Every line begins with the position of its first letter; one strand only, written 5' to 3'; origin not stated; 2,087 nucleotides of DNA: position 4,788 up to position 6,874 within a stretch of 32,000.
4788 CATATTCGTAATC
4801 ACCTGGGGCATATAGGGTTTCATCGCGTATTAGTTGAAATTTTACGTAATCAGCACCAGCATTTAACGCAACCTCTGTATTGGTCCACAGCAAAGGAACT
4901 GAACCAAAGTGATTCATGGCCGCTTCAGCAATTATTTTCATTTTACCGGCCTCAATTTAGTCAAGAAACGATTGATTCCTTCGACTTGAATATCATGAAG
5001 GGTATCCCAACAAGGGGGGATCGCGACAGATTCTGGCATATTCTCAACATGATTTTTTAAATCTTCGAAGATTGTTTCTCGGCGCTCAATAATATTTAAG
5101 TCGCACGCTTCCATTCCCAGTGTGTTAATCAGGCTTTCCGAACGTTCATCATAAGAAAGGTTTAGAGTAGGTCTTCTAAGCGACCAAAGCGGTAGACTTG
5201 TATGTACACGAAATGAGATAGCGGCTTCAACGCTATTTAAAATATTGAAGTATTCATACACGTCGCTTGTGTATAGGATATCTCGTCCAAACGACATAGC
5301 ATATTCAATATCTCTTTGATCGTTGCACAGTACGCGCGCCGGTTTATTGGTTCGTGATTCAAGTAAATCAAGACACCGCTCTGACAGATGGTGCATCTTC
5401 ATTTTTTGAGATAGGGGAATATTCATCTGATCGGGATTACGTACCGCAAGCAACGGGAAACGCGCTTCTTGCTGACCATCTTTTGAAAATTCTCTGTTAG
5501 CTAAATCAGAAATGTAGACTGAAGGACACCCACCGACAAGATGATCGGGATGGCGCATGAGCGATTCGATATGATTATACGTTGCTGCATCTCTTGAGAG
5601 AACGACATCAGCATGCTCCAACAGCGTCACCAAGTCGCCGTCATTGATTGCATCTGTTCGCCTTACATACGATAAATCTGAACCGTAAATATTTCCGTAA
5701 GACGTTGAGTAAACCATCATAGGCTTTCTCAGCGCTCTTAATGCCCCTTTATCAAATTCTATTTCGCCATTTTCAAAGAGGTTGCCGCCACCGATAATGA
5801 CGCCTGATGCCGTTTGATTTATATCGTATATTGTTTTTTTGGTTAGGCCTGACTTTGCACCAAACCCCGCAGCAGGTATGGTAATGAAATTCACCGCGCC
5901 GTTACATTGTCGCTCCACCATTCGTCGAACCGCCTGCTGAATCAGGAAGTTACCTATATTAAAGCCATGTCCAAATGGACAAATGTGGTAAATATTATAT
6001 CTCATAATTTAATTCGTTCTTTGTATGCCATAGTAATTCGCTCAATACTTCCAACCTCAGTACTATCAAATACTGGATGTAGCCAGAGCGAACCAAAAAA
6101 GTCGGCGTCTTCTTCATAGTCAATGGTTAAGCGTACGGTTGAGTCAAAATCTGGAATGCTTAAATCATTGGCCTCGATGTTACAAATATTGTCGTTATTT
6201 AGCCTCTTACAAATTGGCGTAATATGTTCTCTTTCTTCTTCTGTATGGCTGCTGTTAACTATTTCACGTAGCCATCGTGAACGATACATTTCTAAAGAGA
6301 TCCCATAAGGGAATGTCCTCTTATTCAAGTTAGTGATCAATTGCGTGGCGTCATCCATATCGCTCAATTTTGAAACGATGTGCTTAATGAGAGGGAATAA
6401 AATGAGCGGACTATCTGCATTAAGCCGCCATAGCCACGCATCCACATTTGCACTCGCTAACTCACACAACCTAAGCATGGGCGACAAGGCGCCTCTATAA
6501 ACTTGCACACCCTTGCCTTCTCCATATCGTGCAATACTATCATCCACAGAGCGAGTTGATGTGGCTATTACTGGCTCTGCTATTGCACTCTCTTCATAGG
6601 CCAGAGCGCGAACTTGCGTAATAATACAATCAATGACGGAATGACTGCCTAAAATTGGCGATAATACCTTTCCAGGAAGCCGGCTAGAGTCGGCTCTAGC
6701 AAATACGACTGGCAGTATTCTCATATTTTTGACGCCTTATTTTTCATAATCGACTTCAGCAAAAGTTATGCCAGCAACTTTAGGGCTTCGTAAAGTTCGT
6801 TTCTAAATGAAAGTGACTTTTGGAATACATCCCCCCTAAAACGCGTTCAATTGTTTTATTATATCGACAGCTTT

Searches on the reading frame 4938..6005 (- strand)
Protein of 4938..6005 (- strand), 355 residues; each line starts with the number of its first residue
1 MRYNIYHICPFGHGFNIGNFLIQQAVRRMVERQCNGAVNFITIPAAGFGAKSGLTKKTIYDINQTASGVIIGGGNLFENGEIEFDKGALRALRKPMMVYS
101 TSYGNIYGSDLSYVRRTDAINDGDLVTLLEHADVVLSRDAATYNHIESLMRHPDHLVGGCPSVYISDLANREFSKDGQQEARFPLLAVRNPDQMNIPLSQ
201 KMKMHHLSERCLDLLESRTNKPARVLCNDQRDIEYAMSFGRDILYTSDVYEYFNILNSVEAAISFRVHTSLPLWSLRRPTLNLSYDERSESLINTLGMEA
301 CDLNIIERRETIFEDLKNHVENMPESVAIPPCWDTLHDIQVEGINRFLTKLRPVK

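Call 4: search_protein_families(library=pfam, proteins=[window:4938-6005:-])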
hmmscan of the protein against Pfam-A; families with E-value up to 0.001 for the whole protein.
window:4938-6005:- (355 aa): 1 family
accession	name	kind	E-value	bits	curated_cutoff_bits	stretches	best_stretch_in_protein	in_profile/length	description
PF04230.19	PS_pyruv_trans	-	5.2e-07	30.3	25.3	1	16-279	1-272/280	Polysaccharide pyruvyl transferase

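Call 5: search_protein_families(library=ncbifam, proteins=[window:4938-6005:-])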
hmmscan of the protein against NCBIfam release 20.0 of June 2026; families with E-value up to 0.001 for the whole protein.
window:4938-6005:- (355 aa): 1 family
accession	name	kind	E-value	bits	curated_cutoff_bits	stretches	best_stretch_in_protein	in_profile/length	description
TIGR03609.1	S_layer_CsaB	equivalog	3.9e-07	29.7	213.1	1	127-304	124-297/301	polysaccharide pyruvyl transferase CsaB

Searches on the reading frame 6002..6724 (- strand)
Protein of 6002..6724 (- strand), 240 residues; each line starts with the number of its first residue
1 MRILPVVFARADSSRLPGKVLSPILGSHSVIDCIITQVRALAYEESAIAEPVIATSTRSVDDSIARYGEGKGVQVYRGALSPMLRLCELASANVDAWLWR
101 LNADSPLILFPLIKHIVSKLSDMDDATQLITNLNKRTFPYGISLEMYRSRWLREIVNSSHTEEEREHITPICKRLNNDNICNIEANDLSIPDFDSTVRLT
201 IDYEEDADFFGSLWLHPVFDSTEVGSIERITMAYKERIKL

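Call 4: search_protein_families(library=pfam, proteins=[window:6002-6724:-])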
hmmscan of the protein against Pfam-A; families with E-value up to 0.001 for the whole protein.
window:6002-6724:- (240 aa): 1 family
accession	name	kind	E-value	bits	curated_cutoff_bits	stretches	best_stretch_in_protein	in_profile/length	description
PF02348.25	CTP_transf_3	-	8.8e-09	35.9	22.6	1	7-132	4-121/217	Cytidylyltransferase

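Call 5: search_protein_families(library=ncbifam, proteins=[window:6002-6724:-])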
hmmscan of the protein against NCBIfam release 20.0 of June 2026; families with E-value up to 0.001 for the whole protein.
window:6002-6724:- (240 aa): 4 families
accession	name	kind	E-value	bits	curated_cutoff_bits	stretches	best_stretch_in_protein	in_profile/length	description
NF009905.0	PRK13368.1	subfamily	1.1e-08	34.7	255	1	1-132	1-124/243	3-deoxy-manno-octulosonate cytidylyltransferase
NF003950.0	PRK05450.1-3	subfamily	4.9e-06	26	234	1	2-135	2-131/248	3-deoxy-manno-octulosonate cytidylyltransferase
NF003952.0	PRK05450.1-5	subfamily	4.9e-06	25.9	193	1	1-125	1-121/250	3-deoxy-manno-octulosonate cytidylyltransferase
TIGR00466.1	kdsB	equivalog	0.00052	19.5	155.2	1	6-122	6-118/241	3-deoxy-manno-octulosonate cytidylyltransferase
